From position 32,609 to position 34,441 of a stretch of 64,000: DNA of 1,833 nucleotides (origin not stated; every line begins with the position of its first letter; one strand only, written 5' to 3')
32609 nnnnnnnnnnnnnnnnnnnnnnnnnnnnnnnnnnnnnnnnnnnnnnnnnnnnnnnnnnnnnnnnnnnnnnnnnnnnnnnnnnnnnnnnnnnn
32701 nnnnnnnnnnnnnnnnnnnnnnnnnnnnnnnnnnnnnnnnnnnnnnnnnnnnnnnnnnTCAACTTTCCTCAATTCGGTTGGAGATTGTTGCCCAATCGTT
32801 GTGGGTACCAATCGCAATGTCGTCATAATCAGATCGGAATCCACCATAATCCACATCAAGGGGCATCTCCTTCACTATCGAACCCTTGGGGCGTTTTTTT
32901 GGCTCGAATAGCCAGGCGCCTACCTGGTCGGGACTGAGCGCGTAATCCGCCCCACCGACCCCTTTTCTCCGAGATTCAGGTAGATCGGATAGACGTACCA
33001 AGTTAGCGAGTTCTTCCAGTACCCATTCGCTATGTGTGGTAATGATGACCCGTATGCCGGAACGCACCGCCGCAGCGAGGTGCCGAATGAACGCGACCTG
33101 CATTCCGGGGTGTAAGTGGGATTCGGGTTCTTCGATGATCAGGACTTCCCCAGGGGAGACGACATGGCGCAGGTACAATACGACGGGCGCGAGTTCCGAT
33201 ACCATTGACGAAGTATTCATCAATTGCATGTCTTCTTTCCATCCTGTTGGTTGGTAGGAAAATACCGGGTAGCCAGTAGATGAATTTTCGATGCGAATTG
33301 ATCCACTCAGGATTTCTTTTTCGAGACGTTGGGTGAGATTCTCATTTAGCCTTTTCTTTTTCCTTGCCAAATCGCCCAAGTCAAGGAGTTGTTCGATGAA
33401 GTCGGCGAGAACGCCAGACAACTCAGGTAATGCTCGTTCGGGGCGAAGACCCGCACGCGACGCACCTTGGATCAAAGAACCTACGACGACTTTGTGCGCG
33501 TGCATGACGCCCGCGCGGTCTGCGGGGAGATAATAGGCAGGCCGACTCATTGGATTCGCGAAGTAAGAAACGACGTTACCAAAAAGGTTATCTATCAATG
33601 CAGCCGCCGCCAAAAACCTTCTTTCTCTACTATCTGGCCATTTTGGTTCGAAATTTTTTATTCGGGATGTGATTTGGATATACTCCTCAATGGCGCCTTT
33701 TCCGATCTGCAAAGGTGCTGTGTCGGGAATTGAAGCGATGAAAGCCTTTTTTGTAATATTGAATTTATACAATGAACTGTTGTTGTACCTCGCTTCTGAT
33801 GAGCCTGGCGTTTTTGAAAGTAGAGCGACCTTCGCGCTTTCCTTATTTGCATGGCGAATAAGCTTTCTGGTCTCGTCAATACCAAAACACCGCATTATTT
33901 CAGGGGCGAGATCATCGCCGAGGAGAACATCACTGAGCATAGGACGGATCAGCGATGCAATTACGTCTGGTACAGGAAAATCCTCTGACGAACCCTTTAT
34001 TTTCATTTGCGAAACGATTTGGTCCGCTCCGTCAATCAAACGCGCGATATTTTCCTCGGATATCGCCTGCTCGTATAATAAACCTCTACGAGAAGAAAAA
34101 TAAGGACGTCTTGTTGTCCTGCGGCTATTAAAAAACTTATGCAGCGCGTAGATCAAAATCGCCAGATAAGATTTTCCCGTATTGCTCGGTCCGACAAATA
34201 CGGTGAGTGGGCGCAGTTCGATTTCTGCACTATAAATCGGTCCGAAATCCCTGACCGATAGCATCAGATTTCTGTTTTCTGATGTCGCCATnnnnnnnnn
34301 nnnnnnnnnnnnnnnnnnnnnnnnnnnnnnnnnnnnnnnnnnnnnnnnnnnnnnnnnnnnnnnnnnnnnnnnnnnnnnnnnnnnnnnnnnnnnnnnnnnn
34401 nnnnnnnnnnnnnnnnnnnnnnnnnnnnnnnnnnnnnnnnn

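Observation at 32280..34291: Nested two-gene OLD/ABC-like ATPase + small PD-(D/E)xK-like partner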

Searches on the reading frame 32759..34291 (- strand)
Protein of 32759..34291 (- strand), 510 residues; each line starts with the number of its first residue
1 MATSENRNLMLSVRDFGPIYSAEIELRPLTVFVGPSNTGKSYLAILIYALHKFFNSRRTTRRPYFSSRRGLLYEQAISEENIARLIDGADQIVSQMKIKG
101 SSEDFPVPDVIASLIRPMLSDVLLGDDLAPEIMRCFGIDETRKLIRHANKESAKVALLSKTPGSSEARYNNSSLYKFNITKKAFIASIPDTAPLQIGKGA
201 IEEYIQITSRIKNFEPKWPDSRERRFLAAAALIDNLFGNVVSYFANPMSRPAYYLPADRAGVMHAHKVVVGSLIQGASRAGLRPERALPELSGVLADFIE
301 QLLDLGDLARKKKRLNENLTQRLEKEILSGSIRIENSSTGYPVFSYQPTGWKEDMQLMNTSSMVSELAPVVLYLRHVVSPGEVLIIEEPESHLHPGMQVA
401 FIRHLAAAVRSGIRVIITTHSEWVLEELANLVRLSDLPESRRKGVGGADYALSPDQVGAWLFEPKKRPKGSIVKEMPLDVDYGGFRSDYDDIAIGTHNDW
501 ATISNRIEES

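Call 5: search_protein_families(library=pfam, proteins=[window:32759-34291:-], max_evalue=0.01)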
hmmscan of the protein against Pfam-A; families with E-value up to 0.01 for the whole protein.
window:32759-34291:- (510 aa): 2 families
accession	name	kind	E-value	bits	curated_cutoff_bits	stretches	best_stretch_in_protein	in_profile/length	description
PF13175.12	AAA_15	-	1.5e-20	74.6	32.1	2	309-424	254-373/374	AAA ATPase domain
PF13304.12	AAA_21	-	2e-12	48.2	27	1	366-421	244-299/304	AAA domain, putative AbiEii toxin, Type IV TA system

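Call 6: search_protein_families(library=padloc, proteins=[window:32759-34291:-], max_evalue=0.01)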
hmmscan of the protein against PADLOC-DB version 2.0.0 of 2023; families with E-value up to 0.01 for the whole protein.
window:32759-34291:- (510 aa): 117 families (the best 25 are shown)
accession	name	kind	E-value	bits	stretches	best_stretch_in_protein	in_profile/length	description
PDLC04033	PD-T4-4_A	-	1e-36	125.1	2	297-492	244-443/460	-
PDLC04664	PDC-M47A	-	1.5e-29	101.3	2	304-436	247-377/461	-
PDLC03878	NsnB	-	5.9e-25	86.8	1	14-432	8-288/345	-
PDLC04032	PD-T4-4_A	-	3.2e-22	77.2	2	327-463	295-431/474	-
PDLC02979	AriA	-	6.6e-22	76.8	2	311-424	251-372/373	-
PDLC04710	PDC-M56A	-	8.2e-16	56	2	292-434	144-294/382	-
PDLC02980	AriA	-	9.9e-15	53.3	1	361-421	239-299/304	-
PDLC04214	HEC-02A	-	3.9e-13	47.4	1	311-431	174-288/338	-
PDLC00096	GajA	-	3.9e-13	47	1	382-424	290-336/630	AAA ATPase domain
PDLC00065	GajA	-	7.8e-13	46.1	1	382-427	335-389/670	AAA ATPase domain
PDLC04707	PDC-M55A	-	9.1e-13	46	1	306-425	225-349/421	-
PDLC04179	HEC-01A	-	1e-12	45.9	2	379-429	358-409/459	-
PDLC00091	GajA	-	1.5e-12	45.2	1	381-423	297-340/627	AAA ATPase domain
PDLC00082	GajA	-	1.4e-11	41.5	1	383-426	375-419/694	AAA ATPase domain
PDLC00069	GajA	-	4.1e-11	40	1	383-424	337-380/687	AAA ATPase domain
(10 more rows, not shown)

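Call 8: search_protein_families(library=ncbifam, proteins=[window:32759-34291:-], max_evalue=0.1)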
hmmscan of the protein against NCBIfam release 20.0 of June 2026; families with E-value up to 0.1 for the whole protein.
window:32759-34291:- (510 aa): 9 families
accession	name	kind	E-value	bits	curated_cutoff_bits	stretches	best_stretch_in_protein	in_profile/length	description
NF041760.1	PtuA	equivalog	9.4e-06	24.8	500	1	383-427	379-422/524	retron Ec78 anti-phage system effector ATPase PtuA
TIGR02673.1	FtsE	equivalog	0.00048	19.9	264.85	1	375-428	150-203/214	cell division ATP-binding protein FtsE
NF047739.1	antiphage_MADS3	equivalog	0.0026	17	420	0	377-427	333-381/427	methylation-associated defense system AAA family ATPase MAD3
TIGR02857.1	CydD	equivalog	0.0026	16.8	435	1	375-434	471-529/529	thiol reductant ABC exporter subunit CydD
TIGR04435.1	restrict_AAA_1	hypoth_equivalog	0.0026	16.5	300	1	383-425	421-470/568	restriction system-associated AAA family ATPase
TIGR02868.1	CydC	equivalog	0.0059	15.3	329.05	1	375-421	484-529/530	thiol reductant ABC exporter subunit CydC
NF038234.1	retron_eff_Eco8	equivalog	0.0069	15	250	1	376-428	270-328/679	retron Eco8 family effector endonuclease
TIGR00972.1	3a0107s01c2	equivalog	0.014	14.8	343.2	0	380-421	162-202/248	phosphate ABC transporter ATP-binding protein PstB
TIGR03608.1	L_ocin_972_ABC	subfamily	0.066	12.7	254.85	0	374-433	146-205/206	putative bacteriocin export ABC transporter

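Call 41: find_homologous_proteins(query=window:32759-34291:-, max_evalue=0.00001)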
Query window:32759-34291:- (510 aa): 6236 proteins with E <= 0.00001 among 8000 candidates; the best 120 are listed.
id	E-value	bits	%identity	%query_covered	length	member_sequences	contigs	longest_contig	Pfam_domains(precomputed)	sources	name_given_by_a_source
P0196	0.0e+0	1063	93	100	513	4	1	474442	PF13175.13,PF13304.13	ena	-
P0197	3.8e-294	994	89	100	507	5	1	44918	PF13175.13,PF13304.13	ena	-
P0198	3.5e-282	954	84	100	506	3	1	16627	PF13175.13,PF13304.13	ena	-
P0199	1.3e-268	910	81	100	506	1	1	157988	PF13175.13,PF13304.13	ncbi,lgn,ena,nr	ncbi:MAG: AAA family ATPase [Gemmatimonadetes bacterium]|nr:AAA family ATPase [Gemmatimonadota bacte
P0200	1.3e-246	837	76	100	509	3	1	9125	PF13175.13,PF13304.13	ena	-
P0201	3.1e-246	836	75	100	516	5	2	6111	PF13175.13,PF13304.13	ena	-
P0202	9.4e-245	831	75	100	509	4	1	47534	PF13175.13,PF13304.13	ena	-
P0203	4.5e-244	829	75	100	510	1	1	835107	PF13175.13,PF13304.13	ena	-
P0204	2.1e-243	827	77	100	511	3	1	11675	PF13175.13,PF13304.13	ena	-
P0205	8.8e-242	821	75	100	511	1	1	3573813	PF13175.13,PF13304.13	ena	-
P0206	8.4e-241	818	74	100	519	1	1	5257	PF13175.13,PF13304.13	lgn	-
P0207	1.3e-239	814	75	100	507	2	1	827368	PF13175.13,PF13304.13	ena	-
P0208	1.3e-239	814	73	100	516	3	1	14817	PF13175.13,PF13304.13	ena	-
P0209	8.8e-239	811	75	100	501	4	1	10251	PF13175.13,PF13304.13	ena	-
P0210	1.5e-238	811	74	100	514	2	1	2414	PF13175.13,PF13304.13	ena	-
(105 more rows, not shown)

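Call 46: find_encoding_contigs(protein=P0196, flank=10000, max_places=3)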
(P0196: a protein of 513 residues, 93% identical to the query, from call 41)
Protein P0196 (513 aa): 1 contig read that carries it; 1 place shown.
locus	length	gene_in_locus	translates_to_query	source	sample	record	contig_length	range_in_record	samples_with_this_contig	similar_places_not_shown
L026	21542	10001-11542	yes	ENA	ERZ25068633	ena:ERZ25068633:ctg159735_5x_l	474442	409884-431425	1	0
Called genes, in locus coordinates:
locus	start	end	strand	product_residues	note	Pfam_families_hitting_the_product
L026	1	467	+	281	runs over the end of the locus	PF03994:DUF350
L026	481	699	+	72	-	-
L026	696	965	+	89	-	PF24732:ParE_like (weak)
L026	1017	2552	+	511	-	PF01564:Spermine_synth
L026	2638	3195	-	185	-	PF13785:DUF4178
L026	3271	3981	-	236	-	PF04012:PspA_IM30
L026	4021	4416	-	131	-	PF10722:YbjN, PF22550:CesT_Tir_1, PF05932:CesT (weak)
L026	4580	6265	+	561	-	PF01368:DHH, PF02272:DHHA1, PF17768:RecJ_OB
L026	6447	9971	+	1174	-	PF00176:SNF2-rel_dom, PF00270:DEAD, PF04851:ResIII, PF00271:Helicase_C, PF13020:NOV_C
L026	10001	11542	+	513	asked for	PF13304:AAA_21, PF13175:AAA_15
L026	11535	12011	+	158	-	-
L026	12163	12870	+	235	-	-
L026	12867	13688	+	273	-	-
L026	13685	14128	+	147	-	-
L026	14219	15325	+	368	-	PF18862:ApeA_NTD1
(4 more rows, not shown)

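Call 47: find_encoding_contigs(protein=P0199, flank=10000, max_places=3)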
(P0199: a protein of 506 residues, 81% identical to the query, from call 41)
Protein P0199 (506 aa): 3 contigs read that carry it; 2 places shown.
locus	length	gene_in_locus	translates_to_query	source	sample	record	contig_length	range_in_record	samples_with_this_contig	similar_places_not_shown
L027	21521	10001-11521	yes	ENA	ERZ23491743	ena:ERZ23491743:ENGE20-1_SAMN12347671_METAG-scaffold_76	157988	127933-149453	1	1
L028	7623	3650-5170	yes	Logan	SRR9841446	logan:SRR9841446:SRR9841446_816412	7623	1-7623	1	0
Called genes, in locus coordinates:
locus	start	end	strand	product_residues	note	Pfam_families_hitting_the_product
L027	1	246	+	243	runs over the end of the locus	-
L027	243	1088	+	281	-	PF03994:DUF350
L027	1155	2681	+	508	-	PF01564:Spermine_synth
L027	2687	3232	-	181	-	PF13785:DUF4178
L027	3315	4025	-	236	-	PF04012:PspA_IM30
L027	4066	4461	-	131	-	PF10722:YbjN, PF22550:CesT_Tir_1, PF05932:CesT (weak)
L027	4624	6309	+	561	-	PF01368:DHH, PF02272:DHHA1, PF17768:RecJ_OB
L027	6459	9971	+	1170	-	PF00176:SNF2-rel_dom, PF00270:DEAD, PF04851:ResIII, PF00271:Helicase_C, PF13020:NOV_C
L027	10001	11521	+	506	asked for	PF13175:AAA_15 (weak), PF13304:AAA_21, PF13175:AAA_15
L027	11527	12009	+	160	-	-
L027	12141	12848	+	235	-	-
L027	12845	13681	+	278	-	-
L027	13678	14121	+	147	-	-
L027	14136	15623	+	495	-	PF18862:ApeA_NTD1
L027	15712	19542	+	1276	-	PF06634:DUF1156, PF01408:GFO_IDH_MocA, PF21252:Glyco_hydro_109_C, PF22725:GFO_IDH_MocA_C3, PF02894:GFO_IDH_MocA_C (weak)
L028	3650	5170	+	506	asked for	PF13175:AAA_15 (weak), PF13304:AAA_21, PF13175:AAA_15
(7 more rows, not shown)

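Call 50: search_dna_similar(query=window:32759-34291:-, collection=plasmids, mode=protein, max_evalue=0.00001, max_rows=25)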
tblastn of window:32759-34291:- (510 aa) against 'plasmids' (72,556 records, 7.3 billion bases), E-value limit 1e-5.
Records with a match: 36; places in all: 36; records where one place covers at least 80% of the query: 0.
Best place of each record, by identity: <60% 36.
By first word of the organism name: Klebsiella 12; Enterococcus 10; Escherichia 9; Annamia 1; Serratia 1; Bernardetia 1; Acinetobacter 1; Paracoccus 1.
By predicted mobility (MOB-suite, as given by PLSDB): non-mobilizable 18; conjugative 14; mobilizable 4.
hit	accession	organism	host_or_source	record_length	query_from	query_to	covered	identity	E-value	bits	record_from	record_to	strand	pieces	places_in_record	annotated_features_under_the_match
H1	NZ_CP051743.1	Escherichia coli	Homo sapiens,whole organism,rectal swab ...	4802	248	492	48%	26.5%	4e-13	80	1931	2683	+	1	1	AAA family ATPase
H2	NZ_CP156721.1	Escherichia coli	Homo sapiens,drainage fluid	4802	248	492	48%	26.5%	4e-13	80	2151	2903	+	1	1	AAA family ATPase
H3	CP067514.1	Klebsiella pneumoniae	Homo sapiens,other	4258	187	442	50%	24.9%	1e-9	68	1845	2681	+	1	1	AAA family ATPase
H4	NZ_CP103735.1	Klebsiella pneumoniae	Homo sapiens,blood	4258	187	442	50%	24.9%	1e-9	68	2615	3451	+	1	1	AAA family ATPase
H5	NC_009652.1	Klebsiella pneumoniae subsp. pneumoniae MGH 78578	-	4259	187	442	50%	24.9%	2e-9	68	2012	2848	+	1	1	AAA family ATPase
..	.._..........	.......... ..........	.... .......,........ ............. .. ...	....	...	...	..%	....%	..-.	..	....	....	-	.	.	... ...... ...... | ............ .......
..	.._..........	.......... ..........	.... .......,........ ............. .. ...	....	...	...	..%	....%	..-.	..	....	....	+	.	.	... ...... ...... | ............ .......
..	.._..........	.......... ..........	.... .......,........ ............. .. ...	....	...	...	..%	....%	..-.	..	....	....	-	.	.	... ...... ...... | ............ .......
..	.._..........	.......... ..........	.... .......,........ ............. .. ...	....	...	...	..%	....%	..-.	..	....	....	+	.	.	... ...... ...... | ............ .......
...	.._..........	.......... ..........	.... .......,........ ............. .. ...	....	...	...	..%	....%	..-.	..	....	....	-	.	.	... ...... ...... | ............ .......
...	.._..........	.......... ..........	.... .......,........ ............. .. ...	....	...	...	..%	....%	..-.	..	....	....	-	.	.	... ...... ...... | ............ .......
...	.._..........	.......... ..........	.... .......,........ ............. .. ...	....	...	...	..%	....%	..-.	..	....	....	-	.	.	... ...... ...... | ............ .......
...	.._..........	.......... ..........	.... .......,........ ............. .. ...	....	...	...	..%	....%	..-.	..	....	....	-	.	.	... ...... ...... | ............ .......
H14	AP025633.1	Annamia dubia NIES-4383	-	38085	346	510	32%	30.5%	3e-11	74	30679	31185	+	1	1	hypothetical protein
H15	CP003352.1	Enterococcus faecium Aus0004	Homo sapiens,blood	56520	246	432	37%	25.9%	3e-6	58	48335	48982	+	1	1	hypothetical protein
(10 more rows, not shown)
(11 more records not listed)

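Call 51: get_annotated_region(hit=H1, flank=2500)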
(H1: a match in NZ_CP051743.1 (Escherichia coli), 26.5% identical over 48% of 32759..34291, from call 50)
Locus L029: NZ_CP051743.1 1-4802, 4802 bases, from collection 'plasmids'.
description: Escherichia coli strain SCU-105 plasmid pSCU-105-5, complete sequence
organism: Escherichia coli (NCBI taxid 562)
taxonomy: Bacteria; Pseudomonadota; Gammaproteobacteria; Enterobacterales; Enterobacteriaceae; Escherichia; Escherichia coli
host: -; source: Homo sapiens,whole organism,rectal swab from healthy college student; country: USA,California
typing (MOB-suite, as given by PLSDB): non-mobilizable; replicon Col(MG828),rep_cluster_2373
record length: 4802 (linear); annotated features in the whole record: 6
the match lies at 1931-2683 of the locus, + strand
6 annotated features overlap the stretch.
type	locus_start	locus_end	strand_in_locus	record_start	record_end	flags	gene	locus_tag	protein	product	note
CDS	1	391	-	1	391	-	-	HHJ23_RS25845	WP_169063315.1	helix-turn-helix domain-containing protein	-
CDS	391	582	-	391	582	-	-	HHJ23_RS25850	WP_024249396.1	Rop family plasmid primer RNA-binding protein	-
CDS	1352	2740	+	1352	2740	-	-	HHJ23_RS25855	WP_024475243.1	AAA family ATPase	-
CDS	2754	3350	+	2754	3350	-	-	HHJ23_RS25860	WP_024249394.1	hypothetical protein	-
CDS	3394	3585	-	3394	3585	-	-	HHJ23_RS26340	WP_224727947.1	hypothetical protein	-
CDS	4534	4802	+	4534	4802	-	-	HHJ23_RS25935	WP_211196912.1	hypothetical protein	-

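Call 52: get_annotated_region(hit=H3, flank=2500)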
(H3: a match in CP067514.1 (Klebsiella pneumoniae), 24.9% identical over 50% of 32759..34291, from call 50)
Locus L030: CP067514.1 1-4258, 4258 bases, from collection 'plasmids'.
description: Klebsiella pneumoniae strain ARLG-8045 plasmid pC708_5, complete sequence
organism: Klebsiella pneumoniae (NCBI taxid 573)
taxonomy: Bacteria; Pseudomonadota; Gammaproteobacteria; Enterobacterales; Enterobacteriaceae; Klebsiella; Klebsiella pneumoniae
host: -; source: Homo sapiens,other; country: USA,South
typing (MOB-suite, as given by PLSDB): non-mobilizable; replicon ColRNAI_rep_cluster_1987
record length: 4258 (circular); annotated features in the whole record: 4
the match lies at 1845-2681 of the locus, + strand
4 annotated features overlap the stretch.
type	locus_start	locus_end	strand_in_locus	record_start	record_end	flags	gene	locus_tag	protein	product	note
CDS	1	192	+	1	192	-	-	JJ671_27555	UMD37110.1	Rop family plasmid primer RNA-binding protein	-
CDS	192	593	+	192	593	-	-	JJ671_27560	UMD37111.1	helix-turn-helix domain-containing protein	-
CDS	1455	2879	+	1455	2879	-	-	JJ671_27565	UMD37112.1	AAA family ATPase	-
CDS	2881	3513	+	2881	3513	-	-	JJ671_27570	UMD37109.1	hypothetical protein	-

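Call 53: search_protein_families(library=padloc, proteins=[L029:1352-2740:+, L029:2754-3350:+, L030:1455-2879:+, L030:2881-3513:+], max_evalue=0.001)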
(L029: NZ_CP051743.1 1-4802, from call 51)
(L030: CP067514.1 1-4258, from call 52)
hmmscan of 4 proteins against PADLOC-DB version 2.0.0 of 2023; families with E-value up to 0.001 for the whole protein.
L029:1352-2740:+ (462 aa): 55 families (the best 25 are shown)
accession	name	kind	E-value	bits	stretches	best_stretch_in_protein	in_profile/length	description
PDLC04032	PD-T4-4_A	-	3.2e-123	410.2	1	1-459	1-469/474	-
PDLC04033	PD-T4-4_A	-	2.9e-109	364.3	1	1-456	1-455/460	-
PDLC04664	PDC-M47A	-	6.3e-92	306.9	1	1-426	1-413/461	-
PDLC02979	AriA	-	1.6e-28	98.5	1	2-381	5-373/373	-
PDLC03878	NsnB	-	2.5e-18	65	1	2-430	4-328/345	-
PDLC04214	HEC-02A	-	1.4e-16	58.7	1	273-385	175-286/338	-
PDLC02980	AriA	-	1e-15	56.5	1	21-381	1-303/304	-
PDLC04213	HEC-02A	-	1.8e-15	55.4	1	265-388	168-283/337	-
PDLC02358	Old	-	1.4e-13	48.5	2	338-387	286-335/578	Old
PDLC04710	PDC-M56A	-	4.5e-12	43.7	1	337-452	241-352/382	-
PDLC04146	HEC-02B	-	2.2e-11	41.4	1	318-393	219-295/344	-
PDLC02915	ATPase-Toprim_I-B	-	4.3e-11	40.3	2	339-388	258-306/623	-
PDLC02914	ATPase-Toprim_I-B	-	4.9e-11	40.5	1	318-387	185-254/443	-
PDLC04177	HEC-01A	-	1.8e-10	38.4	1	301-387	263-346/393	-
PDLC00289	PtuA1|PtuA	-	2.3e-10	38.1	1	286-389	201-301/404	AAA ATPase domain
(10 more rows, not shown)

L029:2754-3350:+ (198 aa): 5 families
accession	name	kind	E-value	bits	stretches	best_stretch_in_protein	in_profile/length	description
PDLC04035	PD-T4-4_B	-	1.1e-43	147.3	1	1-170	1-167/206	-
PDLC04034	PD-T4-4_B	-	3.3e-10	38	1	23-173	24-163/190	-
PDLC04037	PD-T4-4_B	-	1.1e-06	26.5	1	2-182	6-171/190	-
PDLC04668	PDC-M47B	-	2.1e-05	22.3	1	3-188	5-172/186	-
PDLC04666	PDC-M47B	-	0.00016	19.5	1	75-140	48-114/174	-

L030:1455-2879:+ (474 aa): 72 families (the best 25 are shown)
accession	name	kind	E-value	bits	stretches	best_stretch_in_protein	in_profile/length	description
PDLC04032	PD-T4-4_A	-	1e-232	771.2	1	1-473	1-472/474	-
PDLC04033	PD-T4-4_A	-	8.3e-91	303.5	1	1-468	1-456/460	-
PDLC04664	PDC-M47A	-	2.5e-66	222.5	1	1-436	1-412/461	-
PDLC02979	AriA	-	1.7e-20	72.2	1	2-392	5-373/373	-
PDLC03878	NsnB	-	2.6e-20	71.5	1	2-446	4-326/345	-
PDLC04213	HEC-02A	-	1.4e-18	65.5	1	266-417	155-298/337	-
PDLC04214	HEC-02A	-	1.6e-18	65.1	1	264-396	158-286/338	-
PDLC02980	AriA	-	9.9e-15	53.3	1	21-392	1-303/304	-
PDLC02358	Old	-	1.8e-13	48.2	1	348-400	285-337/578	Old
PDLC04146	HEC-02B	-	2.7e-13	47.7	1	255-397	150-288/344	-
PDLC00265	PtuA1|PtuA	-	2.7e-12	44.6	1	13-398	24-378/479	AAA ATPase domain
PDLC00289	PtuA1|PtuA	-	3.3e-11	40.9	1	317-411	220-311/404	AAA ATPase domain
PDLC04710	PDC-M56A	-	4.3e-11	40.4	1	309-410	207-304/382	-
PDLC04239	PDC-M01A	-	7.6e-11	39.2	1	345-409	408-472/552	-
PDLC04177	HEC-01A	-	7.9e-11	39.6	1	329-399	280-347/393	-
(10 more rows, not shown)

L030:2881-3513:+ (210 aa): 5 families
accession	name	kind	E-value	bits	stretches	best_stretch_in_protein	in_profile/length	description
PDLC04035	PD-T4-4_B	-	1.3e-93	310.3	1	1-208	1-205/206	-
PDLC04037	PD-T4-4_B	-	3.5e-12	44.5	1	1-164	1-152/190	-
PDLC04034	PD-T4-4_B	-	7.1e-11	40.2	1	25-145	24-134/190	-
PDLC04036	PD-T4-4_B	-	2.7e-06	25.4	1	28-147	26-148/203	-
PDLC04668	PDC-M47B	-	7.5e-05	20.5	1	41-174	39-161/186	-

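Call 54: predict_structure(alignment_id=A4)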
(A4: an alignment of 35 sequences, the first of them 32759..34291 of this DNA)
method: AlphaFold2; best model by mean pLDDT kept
length: 510 residues; sequences in the alignment: 35
mean_pLDDT: 69.5   pTM: 0.70
mean pLDDT of the five models: 69.5, 68.4, 67.3, 66.4, 66.2
residues with pLDDT >= 90: 50; 70-90: 243; 50-70: 106; < 50: 111
segments of 3 or more residues with pLDDT < 50: 1-6, 162-169, 259-263, 274-317, 336-344, 357-364, 498-510
pLDDT, mean of each block of 10 residues (from residue 1): 50 91 92 84 91 73 51 67 84 73 75 80 70 83 79 85 44 81 84 77 83 71 80 80 72 73 50 45 40 44 42 47 52 46 49 45 52 74 85 70 86 89 84 85 76 90 70 84 70 54 44
secondary structure, 60 per line:
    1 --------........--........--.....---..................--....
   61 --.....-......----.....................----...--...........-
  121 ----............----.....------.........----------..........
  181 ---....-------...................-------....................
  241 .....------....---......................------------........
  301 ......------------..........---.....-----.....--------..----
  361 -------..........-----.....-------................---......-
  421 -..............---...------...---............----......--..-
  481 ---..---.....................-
elements in order: E9-16 E19-26 E29-33 H37-54 H57-60 H63-67 H69-74 H79-99 E104-106 H109-119 H125-136 H141-144 E152-160 E171-180 E184-187 E195-197 H198-213 H221-245 E252-255 H259-280 H293-306 H319-328 E332-336 E342-346 H368-377 E383-387 H395-410 E414-419 H422-435 E457-465 E470-475 H489-509
